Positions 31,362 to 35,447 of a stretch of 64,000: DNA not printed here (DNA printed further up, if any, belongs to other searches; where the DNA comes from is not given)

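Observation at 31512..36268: Secreted unknown protein co-oriented with, and overlapping, a 1261-aa tandem-cyclase/STAND-ATPase/TPR regulator that lacks the usual LuxR output domain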

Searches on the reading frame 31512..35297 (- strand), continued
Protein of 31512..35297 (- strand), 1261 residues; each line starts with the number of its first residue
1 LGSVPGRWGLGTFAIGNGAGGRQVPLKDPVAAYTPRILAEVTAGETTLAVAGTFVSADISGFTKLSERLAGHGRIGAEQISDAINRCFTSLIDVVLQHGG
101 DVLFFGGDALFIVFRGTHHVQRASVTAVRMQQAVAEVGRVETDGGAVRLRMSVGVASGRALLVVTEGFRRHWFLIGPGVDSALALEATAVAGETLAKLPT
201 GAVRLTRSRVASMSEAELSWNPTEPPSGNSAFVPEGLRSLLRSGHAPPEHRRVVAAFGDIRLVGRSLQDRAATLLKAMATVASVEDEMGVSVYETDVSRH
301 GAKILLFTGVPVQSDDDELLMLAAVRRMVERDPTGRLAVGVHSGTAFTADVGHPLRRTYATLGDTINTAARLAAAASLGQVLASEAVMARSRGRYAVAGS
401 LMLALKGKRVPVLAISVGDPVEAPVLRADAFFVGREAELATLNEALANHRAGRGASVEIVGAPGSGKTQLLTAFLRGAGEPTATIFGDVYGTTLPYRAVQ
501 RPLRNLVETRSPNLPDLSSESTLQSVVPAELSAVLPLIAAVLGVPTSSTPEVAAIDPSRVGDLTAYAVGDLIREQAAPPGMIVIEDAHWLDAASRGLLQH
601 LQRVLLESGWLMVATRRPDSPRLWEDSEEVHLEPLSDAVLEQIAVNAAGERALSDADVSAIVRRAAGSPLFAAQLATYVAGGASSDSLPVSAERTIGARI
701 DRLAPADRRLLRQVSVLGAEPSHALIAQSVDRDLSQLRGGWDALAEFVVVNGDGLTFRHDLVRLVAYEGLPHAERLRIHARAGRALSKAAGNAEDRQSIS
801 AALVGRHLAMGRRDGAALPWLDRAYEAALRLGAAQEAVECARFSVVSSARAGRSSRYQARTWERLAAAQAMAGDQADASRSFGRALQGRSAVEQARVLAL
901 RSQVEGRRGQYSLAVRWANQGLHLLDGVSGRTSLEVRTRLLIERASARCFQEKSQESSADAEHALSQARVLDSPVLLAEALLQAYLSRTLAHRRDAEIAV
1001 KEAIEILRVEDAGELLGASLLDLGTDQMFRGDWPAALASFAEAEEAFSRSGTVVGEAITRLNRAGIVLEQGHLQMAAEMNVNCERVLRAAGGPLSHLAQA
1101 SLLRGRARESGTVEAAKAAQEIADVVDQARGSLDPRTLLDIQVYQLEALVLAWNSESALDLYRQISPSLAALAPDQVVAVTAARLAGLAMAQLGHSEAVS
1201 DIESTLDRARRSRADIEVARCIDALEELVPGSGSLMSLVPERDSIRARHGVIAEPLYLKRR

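Call 19: find_related_loci(query=A1, collection=genome_contigs, flank=6000)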
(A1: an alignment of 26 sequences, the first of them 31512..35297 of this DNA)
Query A1 (1261 aa) in genome_contigs; peptide patterns used: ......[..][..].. (x = any residue, [..] = any of these).
600 stretches matched a pattern (row limit reached: there are more); 560 encode a relative of the query (tblastn E <= 1e-3); the best 80 are kept; 80 distinct loci.
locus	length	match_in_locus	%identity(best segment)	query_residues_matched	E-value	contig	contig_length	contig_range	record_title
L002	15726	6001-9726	33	49-1255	5e-138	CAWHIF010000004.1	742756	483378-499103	MAG: uncultured Acidimicrobiaceae bacterium isolate MFD01828.bin.2.1 genome assembly, contig: contig_14502, whole genome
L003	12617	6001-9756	33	33-1255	9e-137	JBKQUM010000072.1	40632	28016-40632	MAG: Acidimicrobiales bacterium isolate SEr2D2E2F__bin_154 SEr2D2E2F_000000111142, whole genome shotgun sequence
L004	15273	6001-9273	34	30-1091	3e-134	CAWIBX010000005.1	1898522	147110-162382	MAG: uncultured Acidimicrobiaceae bacterium isolate MFD01248.bin.1.4 genome assembly, contig: contig_7396, whole genome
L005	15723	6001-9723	32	50-1255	4e-134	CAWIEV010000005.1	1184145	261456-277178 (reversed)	MAG: uncultured Acidimicrobiaceae bacterium isolate MFD01828.bin.2.21 genome assembly, contig: contig_20060, whole genom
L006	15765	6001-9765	32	33-1256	1e-131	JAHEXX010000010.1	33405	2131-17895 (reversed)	MAG: bacterium isolate nzgw114 NODE_253_length_33406_cov_3.470843, whole genome shotgun sequence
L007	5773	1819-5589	33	29-1255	1e-131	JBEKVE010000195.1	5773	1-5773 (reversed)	MAG: Acidimicrobiales bacterium isolate SPRUCE 598 SPRUCE_598_195, whole genome shotgun sequence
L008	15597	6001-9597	36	23-1230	2e-161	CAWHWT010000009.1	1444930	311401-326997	MAG: uncultured Acidimicrobiia bacterium isolate MFD02360.bin.1.92 genome assembly, contig: contig_8756, whole genome sh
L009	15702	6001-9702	32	33-1228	2e-129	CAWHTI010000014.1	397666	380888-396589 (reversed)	MAG: uncultured Actinomycetes bacterium isolate MFD09206.bin.2.196 genome assembly, contig: contig_6145, whole genome sh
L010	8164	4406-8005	32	50-1224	3e-129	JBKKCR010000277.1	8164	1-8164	MAG: Actinomycetota bacterium isolate swi_bin.57 k127_3554534, whole genome shotgun sequence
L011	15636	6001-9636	32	49-1234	3e-127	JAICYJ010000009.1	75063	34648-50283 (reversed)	MAG: Thermoleophilia bacterium isolate LS_ISSM_2_bin.20 k141_4782459_length_75063_cov_15.7871, whole genome shotgun sequ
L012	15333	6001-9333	33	14-1091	7e-127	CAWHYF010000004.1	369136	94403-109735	MAG: uncultured Acidimicrobiaceae bacterium isolate MFD05521.bin.1.288 genome assembly, contig: contig_30590, whole geno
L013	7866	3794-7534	32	33-1255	3e-127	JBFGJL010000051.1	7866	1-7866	MAG: Acidimicrobiia bacterium isolate Mix_sand03.2021.01.D.14 k141_997270_length_7866_cov_8.0000, whole genome shotgun s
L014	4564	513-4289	32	29-1255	2e-129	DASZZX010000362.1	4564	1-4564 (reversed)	MAG TPA_asm: Nitriliruptorales bacterium isolate SMAG_U6657 k141_454770, whole genome shotgun sequence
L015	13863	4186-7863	30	33-1228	3e-126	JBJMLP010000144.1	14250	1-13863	MAG: Actinomycetota bacterium isolate H3_18_all_fractions_metab_maxbC_50_69_9 k255_3264892, whole genome shotgun sequenc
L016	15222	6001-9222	33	53-1090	5e-126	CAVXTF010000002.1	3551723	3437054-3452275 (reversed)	MAG: uncultured Acidimicrobiales bacterium isolate MFD05512.bin.2.148 genome assembly, contig: contig_5129, whole genome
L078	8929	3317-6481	34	48-1079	9e-114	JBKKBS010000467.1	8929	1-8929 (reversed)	MAG: Tepidiformaceae bacterium isolate swi_bin.37 k127_615456, whole genome shotgun sequence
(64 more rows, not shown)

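Call 22: find_encoding_contigs(protein=P0003, flank=6000, max_places=2)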
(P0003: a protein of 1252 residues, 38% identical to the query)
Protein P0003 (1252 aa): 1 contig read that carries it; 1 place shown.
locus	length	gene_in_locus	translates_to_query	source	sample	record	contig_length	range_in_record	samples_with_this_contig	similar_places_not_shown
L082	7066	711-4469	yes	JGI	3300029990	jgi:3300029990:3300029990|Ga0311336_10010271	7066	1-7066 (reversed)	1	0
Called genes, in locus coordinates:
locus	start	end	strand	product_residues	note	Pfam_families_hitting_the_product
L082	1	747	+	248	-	?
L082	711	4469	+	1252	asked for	PF00211:Guanylate_cyc, PF13191:AAA_16, PF13424:TPR_12 (faint), PF07719:TPR_2 (faint)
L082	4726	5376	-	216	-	PF01965:DJ-1_PfpI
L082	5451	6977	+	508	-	PF20254:DMFA2_C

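Call 23: find_encoding_contigs(protein=P0007, flank=6000, max_places=2)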
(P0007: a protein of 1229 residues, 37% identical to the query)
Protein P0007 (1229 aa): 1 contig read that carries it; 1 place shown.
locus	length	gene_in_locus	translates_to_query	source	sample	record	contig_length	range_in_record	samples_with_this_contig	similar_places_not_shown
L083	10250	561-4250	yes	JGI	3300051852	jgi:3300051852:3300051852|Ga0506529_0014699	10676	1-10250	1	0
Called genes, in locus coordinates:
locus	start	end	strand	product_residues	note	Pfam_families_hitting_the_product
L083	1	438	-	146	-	?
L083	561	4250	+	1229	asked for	PF00211:Guanylate_cyc (weak), PF13191:AAA_16, PF13401:AAA_22 (weak), PF13424:TPR_12 (faint)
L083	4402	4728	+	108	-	-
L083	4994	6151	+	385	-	PF09375:Peptidase_M75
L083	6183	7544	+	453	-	PF06537:DHOR, PF00034:Cytochrom_C (faint), PF13442:Cytochrome_CBB3 (faint)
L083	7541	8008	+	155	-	-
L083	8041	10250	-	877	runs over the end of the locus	?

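Call 24: find_encoding_contigs(protein=P0016, flank=6000, max_places=2)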
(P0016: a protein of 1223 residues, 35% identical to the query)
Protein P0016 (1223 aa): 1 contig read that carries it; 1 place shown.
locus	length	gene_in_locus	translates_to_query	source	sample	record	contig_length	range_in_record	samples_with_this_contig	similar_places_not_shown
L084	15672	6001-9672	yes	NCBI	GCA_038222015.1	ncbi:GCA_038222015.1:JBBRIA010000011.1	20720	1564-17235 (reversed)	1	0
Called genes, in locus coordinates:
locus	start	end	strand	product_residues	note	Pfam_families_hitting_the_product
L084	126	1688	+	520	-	PF06253:MTTB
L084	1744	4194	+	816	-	PF01266:DAO, PF16350:FAO_M, PF01571:GCV_T, PF08669:GCV_T_C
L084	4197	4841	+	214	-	PF00440:TetR_N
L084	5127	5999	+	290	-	-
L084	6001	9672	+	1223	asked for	PF00211:Guanylate_cyc, PF13191:AAA_16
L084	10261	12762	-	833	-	PF05231:MASE1, PF00990:GGDEF, PF00563:EAL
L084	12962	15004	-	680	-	PF00724:Oxidored_FMN, PF13450:NAD_binding_8 (faint), PF07992:Pyr_redox_2 (weak), PF00890:FAD_binding_2 (weak), PF03486:HI0933_like (weak), PF07992:Pyr_redox_2 (weak), PF12831:FAD_oxidored (weak)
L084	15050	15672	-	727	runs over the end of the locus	?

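Call 25: find_encoding_contigs(protein=P0011, flank=6000, max_places=2)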
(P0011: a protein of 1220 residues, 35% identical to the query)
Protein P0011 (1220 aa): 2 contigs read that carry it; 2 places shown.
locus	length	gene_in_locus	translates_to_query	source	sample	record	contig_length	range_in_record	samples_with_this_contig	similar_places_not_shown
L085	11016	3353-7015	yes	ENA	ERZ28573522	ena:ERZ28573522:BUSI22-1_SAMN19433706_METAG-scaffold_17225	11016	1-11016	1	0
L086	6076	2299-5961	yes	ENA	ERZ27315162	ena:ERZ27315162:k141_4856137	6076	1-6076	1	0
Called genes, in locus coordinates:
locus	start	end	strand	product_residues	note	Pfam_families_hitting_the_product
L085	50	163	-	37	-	-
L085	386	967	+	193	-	PF16697:Yop-YscD_cpl (faint), PF00498:FHA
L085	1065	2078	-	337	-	-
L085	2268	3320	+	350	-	-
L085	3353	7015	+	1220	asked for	PF00211:Guanylate_cyc (weak), PF13191:AAA_16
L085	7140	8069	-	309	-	PF03793:PASTA (weak)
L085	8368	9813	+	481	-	PF00211:Guanylate_cyc, PF02368:Big_2 (weak)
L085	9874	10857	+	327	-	PF16697:Yop-YscD_cpl, PF00498:FHA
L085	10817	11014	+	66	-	?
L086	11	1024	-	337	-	-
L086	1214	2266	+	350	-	-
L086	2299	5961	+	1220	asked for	PF00211:Guanylate_cyc (weak), PF13191:AAA_16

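Call 47: find_encoding_contigs(protein=P0006, flank=5000, max_places=1)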
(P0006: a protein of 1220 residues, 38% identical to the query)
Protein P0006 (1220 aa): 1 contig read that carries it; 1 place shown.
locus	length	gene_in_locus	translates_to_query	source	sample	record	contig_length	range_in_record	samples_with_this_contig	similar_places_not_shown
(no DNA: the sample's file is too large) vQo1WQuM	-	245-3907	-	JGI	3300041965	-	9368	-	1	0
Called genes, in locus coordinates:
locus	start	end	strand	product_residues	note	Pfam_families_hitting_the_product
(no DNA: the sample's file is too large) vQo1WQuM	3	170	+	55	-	?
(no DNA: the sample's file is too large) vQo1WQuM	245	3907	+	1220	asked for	PF00211:Guanylate_cyc, PF13191:AAA_16, PF13424:TPR_12 (faint)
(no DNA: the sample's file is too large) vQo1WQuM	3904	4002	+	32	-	-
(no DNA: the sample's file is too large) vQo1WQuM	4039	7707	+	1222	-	-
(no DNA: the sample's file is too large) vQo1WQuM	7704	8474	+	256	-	PF00578:AhpC-TSA, PF08534:Redoxin, PF10417:1-cysPrx_C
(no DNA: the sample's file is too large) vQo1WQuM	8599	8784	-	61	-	PF00313:CSD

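Call 48: find_encoding_contigs(protein=P0010, flank=5000, max_places=1)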
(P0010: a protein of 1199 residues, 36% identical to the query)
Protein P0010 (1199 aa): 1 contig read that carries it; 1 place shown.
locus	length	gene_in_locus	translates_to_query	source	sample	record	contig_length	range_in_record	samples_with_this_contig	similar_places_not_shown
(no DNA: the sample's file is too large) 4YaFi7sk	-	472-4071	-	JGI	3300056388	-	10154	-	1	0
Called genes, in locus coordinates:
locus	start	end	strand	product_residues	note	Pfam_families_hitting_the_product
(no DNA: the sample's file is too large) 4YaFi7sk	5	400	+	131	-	-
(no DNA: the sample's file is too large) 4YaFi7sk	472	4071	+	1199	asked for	PF00211:Guanylate_cyc (faint), PF13191:AAA_16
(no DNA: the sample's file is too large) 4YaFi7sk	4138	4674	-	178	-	PF01161:PBP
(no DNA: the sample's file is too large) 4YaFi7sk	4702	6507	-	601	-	PF12680:SnoaL_2 (weak), PF07992:Pyr_redox_2, PF13738:Pyr_redox_3, PF00743:FMO-like, PF13434:Lys_Orn_oxgnase (weak)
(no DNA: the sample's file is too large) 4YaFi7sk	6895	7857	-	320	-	PF01370:Epimerase, PF04321:RmlD_sub_bind (weak), PF05368:NmrA (weak), PF13460:NAD_binding_10, PF16363:GDP_Man_Dehyd (faint)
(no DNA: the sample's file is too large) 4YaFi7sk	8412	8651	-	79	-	-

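Call 49: find_encoding_contigs(protein=P0004, flank=5000, max_places=1)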
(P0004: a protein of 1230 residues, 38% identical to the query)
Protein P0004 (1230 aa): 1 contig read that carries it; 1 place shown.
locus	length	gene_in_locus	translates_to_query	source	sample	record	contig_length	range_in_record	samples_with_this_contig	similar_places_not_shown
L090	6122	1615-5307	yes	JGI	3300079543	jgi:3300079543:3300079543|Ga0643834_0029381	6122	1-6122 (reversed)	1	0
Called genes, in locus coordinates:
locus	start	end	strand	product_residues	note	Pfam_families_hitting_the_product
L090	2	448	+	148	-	?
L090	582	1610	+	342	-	-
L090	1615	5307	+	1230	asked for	PF00211:Guanylate_cyc (weak), PF13191:AAA_16, PF07719:TPR_2 (faint), PF13424:TPR_12 (faint)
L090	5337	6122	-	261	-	?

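Call 83: search_protein_families(library=padloc, proteins=[window:31512-35297:-], max_evalue=0.01)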
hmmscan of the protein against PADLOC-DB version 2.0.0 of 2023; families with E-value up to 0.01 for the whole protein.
window:31512-35297:- (1261 aa): 8 families
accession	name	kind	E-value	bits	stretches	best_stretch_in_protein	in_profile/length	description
PDLC02367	PycC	-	6e-11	40.2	1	40-171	32-157/226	-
PDLC00766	PycC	-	2.9e-07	28.2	1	40-175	32-164/232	Pycsar cyclase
PDLC00734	PycC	-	4.1e-07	27.4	2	337-390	285-343/374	Pycsar cyclase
PDLC02366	PycC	-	2.3e-05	21.5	1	322-388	133-199/486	-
PDLC02369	PycC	-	3.6e-05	21.4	0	335-395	135-195/248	-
PDLC00762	PycC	-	0.00014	18.9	0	322-388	137-204/508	Pycsar cyclase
PDLC00765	PycC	-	0.00036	17.7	1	56-194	262-402/477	Pycsar cyclase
PDLC04140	mad8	-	0.0084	13.7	0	457-478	30-51/314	mads_8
